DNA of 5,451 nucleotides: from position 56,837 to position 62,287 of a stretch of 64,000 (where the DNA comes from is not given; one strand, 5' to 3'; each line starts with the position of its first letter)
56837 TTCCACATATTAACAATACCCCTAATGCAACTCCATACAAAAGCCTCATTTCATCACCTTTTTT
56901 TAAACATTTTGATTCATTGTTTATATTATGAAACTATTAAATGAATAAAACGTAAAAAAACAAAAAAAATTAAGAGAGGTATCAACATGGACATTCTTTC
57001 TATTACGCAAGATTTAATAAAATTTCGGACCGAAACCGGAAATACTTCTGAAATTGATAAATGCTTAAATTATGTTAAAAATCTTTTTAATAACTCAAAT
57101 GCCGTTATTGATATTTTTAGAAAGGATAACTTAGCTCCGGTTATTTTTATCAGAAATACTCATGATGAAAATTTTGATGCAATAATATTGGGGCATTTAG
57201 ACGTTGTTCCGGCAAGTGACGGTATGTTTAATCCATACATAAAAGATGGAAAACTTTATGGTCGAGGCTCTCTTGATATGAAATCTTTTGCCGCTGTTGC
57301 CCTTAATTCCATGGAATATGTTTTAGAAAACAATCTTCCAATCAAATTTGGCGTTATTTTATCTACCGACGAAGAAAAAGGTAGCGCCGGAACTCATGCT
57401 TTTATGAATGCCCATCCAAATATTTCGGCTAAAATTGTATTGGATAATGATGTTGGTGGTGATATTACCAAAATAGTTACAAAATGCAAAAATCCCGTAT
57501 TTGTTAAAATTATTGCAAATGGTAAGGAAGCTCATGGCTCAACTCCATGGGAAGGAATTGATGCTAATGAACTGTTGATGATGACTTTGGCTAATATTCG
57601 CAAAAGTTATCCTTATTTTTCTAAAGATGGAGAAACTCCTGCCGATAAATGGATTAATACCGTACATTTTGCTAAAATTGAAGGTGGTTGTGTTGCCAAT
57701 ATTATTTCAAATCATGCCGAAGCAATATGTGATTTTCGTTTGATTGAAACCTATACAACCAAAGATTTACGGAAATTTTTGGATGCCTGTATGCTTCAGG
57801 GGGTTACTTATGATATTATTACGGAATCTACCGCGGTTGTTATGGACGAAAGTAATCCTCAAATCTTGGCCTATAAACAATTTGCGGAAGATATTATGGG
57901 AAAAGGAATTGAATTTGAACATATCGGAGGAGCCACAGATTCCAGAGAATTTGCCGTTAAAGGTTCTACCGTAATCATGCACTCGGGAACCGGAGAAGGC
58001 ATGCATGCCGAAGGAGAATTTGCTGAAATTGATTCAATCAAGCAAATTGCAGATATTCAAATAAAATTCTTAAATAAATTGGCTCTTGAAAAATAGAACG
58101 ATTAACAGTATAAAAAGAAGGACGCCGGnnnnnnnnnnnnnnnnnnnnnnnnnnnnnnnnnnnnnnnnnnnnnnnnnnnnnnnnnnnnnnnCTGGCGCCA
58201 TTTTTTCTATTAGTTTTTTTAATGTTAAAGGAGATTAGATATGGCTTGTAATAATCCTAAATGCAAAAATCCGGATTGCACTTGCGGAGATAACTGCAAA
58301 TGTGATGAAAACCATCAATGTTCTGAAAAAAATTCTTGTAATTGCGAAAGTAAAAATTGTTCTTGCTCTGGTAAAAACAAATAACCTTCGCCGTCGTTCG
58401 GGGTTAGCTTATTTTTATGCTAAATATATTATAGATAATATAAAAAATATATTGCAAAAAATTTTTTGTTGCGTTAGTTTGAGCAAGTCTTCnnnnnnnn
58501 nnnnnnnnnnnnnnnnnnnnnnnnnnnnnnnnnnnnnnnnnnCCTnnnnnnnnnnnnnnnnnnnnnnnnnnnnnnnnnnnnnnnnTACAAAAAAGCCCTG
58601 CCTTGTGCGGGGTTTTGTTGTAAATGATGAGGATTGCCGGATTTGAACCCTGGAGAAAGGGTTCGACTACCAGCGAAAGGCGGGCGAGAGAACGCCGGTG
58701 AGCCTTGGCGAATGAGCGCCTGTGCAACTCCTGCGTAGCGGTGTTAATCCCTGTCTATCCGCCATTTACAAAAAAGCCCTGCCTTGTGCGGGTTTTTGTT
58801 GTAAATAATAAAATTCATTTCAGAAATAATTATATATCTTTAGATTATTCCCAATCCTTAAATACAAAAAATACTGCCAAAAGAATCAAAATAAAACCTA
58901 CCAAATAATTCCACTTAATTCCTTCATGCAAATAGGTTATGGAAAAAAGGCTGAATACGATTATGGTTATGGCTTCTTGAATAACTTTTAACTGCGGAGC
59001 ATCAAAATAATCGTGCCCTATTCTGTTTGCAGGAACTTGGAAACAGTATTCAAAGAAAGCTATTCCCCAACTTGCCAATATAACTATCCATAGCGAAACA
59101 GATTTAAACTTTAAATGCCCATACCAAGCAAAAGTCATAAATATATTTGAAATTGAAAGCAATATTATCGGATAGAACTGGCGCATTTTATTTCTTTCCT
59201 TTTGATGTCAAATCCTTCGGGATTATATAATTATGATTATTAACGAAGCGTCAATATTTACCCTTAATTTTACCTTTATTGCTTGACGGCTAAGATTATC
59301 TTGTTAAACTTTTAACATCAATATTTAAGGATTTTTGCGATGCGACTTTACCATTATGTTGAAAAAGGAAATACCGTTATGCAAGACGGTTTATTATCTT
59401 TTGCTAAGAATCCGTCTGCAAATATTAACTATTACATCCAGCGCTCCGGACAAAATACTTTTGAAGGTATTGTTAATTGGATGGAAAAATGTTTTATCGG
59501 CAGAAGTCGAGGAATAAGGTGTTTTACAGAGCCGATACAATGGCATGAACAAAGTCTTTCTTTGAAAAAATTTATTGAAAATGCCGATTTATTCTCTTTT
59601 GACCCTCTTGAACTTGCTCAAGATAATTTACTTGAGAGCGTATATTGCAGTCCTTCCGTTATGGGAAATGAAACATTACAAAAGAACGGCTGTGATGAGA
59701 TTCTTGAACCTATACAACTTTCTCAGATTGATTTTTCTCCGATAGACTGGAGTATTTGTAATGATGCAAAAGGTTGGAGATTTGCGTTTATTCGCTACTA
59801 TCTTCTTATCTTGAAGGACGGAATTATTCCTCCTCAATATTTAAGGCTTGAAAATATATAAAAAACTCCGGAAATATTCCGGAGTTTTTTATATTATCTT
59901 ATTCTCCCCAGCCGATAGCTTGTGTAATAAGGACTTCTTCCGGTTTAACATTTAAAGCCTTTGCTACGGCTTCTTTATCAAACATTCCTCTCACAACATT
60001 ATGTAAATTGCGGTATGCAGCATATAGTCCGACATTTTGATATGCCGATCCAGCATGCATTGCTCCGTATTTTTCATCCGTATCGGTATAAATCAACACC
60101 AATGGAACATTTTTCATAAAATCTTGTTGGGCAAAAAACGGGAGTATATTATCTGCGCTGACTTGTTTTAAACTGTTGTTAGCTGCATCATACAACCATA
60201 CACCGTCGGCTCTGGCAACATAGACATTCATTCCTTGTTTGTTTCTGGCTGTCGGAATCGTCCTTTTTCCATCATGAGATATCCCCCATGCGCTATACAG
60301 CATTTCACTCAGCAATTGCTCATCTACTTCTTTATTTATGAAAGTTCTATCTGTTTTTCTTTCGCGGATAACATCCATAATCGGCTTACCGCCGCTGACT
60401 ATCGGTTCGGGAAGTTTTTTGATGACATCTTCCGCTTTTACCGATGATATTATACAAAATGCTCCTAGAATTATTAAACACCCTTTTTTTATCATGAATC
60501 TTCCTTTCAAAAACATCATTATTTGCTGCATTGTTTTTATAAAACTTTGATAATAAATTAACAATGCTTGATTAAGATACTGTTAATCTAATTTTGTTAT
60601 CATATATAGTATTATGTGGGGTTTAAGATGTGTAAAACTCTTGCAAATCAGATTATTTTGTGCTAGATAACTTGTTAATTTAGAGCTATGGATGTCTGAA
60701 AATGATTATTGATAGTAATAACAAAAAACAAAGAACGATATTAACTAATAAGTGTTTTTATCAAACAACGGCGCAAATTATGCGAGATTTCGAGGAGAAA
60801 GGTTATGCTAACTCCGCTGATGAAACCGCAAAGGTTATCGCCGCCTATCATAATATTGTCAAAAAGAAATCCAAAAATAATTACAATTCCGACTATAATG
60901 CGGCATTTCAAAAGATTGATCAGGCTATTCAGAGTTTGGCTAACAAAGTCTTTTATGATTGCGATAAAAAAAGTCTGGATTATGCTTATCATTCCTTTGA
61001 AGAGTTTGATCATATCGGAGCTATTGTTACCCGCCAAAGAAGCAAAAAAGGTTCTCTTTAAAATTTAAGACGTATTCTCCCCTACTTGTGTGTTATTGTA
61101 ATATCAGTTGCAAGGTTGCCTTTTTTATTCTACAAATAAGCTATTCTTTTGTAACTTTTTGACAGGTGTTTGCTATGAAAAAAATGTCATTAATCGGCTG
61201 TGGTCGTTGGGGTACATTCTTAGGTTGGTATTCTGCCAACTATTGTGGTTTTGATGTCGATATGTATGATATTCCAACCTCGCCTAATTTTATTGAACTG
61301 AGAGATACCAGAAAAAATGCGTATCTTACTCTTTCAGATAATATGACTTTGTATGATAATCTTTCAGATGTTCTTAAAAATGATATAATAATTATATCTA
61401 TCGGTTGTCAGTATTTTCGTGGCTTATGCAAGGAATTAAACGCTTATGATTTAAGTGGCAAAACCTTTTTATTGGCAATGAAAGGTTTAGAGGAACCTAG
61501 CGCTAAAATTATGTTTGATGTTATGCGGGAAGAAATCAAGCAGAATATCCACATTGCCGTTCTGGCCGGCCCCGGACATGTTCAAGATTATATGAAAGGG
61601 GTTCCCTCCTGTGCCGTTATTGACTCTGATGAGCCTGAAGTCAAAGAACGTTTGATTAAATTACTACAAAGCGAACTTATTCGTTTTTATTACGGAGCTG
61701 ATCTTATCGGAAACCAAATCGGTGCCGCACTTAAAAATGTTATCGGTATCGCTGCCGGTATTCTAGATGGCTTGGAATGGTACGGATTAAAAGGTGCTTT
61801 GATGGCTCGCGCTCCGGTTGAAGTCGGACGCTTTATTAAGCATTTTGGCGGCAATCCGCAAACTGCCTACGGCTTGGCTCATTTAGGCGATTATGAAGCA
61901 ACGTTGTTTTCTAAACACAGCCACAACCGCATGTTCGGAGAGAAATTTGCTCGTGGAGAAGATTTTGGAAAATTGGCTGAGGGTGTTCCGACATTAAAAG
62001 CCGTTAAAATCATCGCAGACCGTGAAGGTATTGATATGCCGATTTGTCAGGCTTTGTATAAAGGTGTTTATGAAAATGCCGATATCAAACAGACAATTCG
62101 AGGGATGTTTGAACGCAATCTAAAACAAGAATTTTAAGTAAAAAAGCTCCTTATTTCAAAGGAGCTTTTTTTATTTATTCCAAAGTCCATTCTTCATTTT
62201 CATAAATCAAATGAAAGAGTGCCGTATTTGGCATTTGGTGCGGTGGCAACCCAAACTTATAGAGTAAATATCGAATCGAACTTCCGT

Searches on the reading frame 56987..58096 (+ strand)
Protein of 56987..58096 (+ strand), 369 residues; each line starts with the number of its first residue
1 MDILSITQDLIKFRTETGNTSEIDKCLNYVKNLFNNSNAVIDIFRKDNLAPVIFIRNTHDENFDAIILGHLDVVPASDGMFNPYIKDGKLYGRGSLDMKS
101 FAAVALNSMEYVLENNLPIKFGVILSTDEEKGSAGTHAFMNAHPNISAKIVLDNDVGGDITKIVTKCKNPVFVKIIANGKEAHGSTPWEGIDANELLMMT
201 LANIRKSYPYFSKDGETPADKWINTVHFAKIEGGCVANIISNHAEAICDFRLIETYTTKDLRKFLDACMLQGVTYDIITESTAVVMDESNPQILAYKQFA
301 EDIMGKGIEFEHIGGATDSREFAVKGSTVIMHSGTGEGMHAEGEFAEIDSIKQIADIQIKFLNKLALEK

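Call 15: search_protein_families(library=ncbifam, proteins=[window:56987-58096:+], max_evalue=0.00001)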
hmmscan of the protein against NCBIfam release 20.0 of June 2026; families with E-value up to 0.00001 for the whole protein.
window:56987-58096:+ (369 aa): 41 families (the best 25 are shown)
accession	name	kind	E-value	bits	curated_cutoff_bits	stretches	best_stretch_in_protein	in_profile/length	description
TIGR01910.1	DapE-ArgE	subfamily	2e-39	135.9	217.6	1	5-357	2-373/373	ArgE/DapE family deacylase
NF006399.0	PRK08651.1-2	equivalog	1e-33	117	381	2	1-207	4-216/405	succinyl-diaminopimelate desuccinylase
NF006365.0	PRK08588.1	subfamily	3.2e-28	99.1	289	1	5-361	11-376/383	succinyl-diaminopimelate desuccinylase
NF005710.0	PRK07522.1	subfamily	3.2e-28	99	412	1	3-277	10-291/391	acetylornithine deacetylase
TIGR01892.1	AcOrn-deacetyl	equivalog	4.5e-28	98.3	297.7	1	9-354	5-357/365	acetylornithine deacetylase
NF006400.0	PRK08651.1-3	equivalog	6.9e-28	97.5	374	1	67-366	88-407/410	succinyl-diaminopimelate desuccinylase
NF009557.0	PRK13009.1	equivalog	7.9e-25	87.8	284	1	2-366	4-375/377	succinyl-diaminopimelate desuccinylase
NF010589.0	PRK13983.1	equivalog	1e-24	87.3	333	1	40-361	62-405/409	M20 family metallo-hydrolase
TIGR01900.1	dapE-gram_pos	equivalog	6.4e-23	81.2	304.2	1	5-362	7-350/351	succinyl-diaminopimelate desuccinylase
NF005591.0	PRK07318.1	equivalog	2e-21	76.9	435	1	67-144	84-167/466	dipeptidase PepV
NF003474.0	PRK05111.1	equivalog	4e-21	75.4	460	1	62-364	72-379/383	acetylornithine deacetylase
TIGR01246.1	dapE_proteo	equivalog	2.2e-20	73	361.8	1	5-365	3-370/370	succinyl-diaminopimelate desuccinylase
NF005602.0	PRK07338.1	equivalog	8.7e-20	70.7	357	1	48-367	80-401/409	hydrolase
TIGR01887.1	dipeptidaselike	subfamily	1.3e-19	70.8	207.95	1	66-146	71-157/447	Sapep family Mn(2+)-dependent dipeptidase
NF005913.0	PRK07906.1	subfamily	2.7e-18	65.8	382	1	2-186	16-223/442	hypothetical protein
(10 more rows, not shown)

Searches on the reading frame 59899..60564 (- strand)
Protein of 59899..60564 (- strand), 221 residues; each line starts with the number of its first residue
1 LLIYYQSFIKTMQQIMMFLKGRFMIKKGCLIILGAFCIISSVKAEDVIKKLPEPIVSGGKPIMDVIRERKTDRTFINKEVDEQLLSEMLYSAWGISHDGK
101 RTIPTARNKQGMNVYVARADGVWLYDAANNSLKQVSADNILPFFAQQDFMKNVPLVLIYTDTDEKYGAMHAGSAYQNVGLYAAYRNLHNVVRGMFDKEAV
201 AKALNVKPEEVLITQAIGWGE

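Call 30: search_protein_families(library=pfam, proteins=[window:59899-60564:-], max_evalue=0.001)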
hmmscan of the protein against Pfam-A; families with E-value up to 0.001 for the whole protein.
window:59899-60564:- (221 aa): 1 family
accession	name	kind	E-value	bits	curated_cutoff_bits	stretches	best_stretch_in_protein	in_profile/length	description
PF00881.29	Nitroreductase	-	3.2e-17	63.6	23.5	1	66-219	1-167/167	Nitroreductase family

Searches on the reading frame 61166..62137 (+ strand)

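Call 15: search_protein_families(library=ncbifam, proteins=[window:61166-62137:+], max_evalue=0.00001)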
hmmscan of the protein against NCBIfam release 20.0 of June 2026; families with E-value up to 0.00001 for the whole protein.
window:61166-62137:+ (323 aa): 14 families
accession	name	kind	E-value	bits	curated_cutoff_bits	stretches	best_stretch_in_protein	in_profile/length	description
NF000942.0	PRK00094.1-4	subfamily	7.9e-65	219.2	257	1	4-322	2-332/334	NAD(P)H-dependent glycerol-3-phosphate dehydrogenase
NF000941.0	PRK00094.1-3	equivalog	7.5e-59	199.6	423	1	4-322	1-332/336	NAD(P)H-dependent glycerol-3-phosphate dehydrogenase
NF000940.0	PRK00094.1-2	subfamily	7.8e-56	189.9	202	1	6-322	2-328/330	NAD(P)H-dependent glycerol-3-phosphate dehydrogenase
NF011211.0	PRK14618.1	equivalog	4.6e-45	154.3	489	1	5-322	5-328/328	NAD(P)H-dependent glycerol-3-phosphate dehydrogenase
NF000939.0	PRK00094.1-1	equivalog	1.3e-42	146.1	473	1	5-322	6-335/339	NAD(P)H-dependent glycerol-3-phosphate dehydrogenase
NF011213.0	PRK14620.1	equivalog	2.1e-42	145.4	478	1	6-313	2-323/326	NAD(P)H-dependent glycerol-3-phosphate dehydrogenase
NF011212.0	PRK14619.1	equivalog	5.3e-41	140.8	377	1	66-323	42-308/309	NAD(P)H-dependent glycerol-3-phosphate dehydrogenase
NF000946.0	PRK00094.2-4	equivalog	1.2e-40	139.5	455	1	5-320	5-330/342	NAD(P)H-dependent glycerol-3-phosphate dehydrogenase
NF000944.0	PRK00094.2-2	equivalog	2e-38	132.2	603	1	7-306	23-331/371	NAD(P)H-dependent glycerol-3-phosphate dehydrogenase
NF000943.0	PRK00094.2-1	equivalog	3.8e-38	131.8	400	1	6-315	2-293/296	NAD(P)H-dependent glycerol-3-phosphate dehydrogenase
NF009098.0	PRK12439.1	equivalog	2e-36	126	436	1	5-318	8-331/341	NAD(P)H-dependent glycerol-3-phosphate dehydrogenase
NF000947.0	PRK00094.2-5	equivalog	3.6e-26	92.4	251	1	3-307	3-320/323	NAD(P)H-dependent glycerol-3-phosphate dehydrogenase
TIGR03376.1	glycerol3P_DH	equivalog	3.3e-24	85.7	285.5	1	55-310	65-338/342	glycerol-3-phosphate dehydrogenase (NAD(+))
NF000945.0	PRK00094.2-3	equivalog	9.4e-21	74.9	491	1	6-261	2-275/352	NAD(P)H-dependent glycerol-3-phosphate dehydrogenase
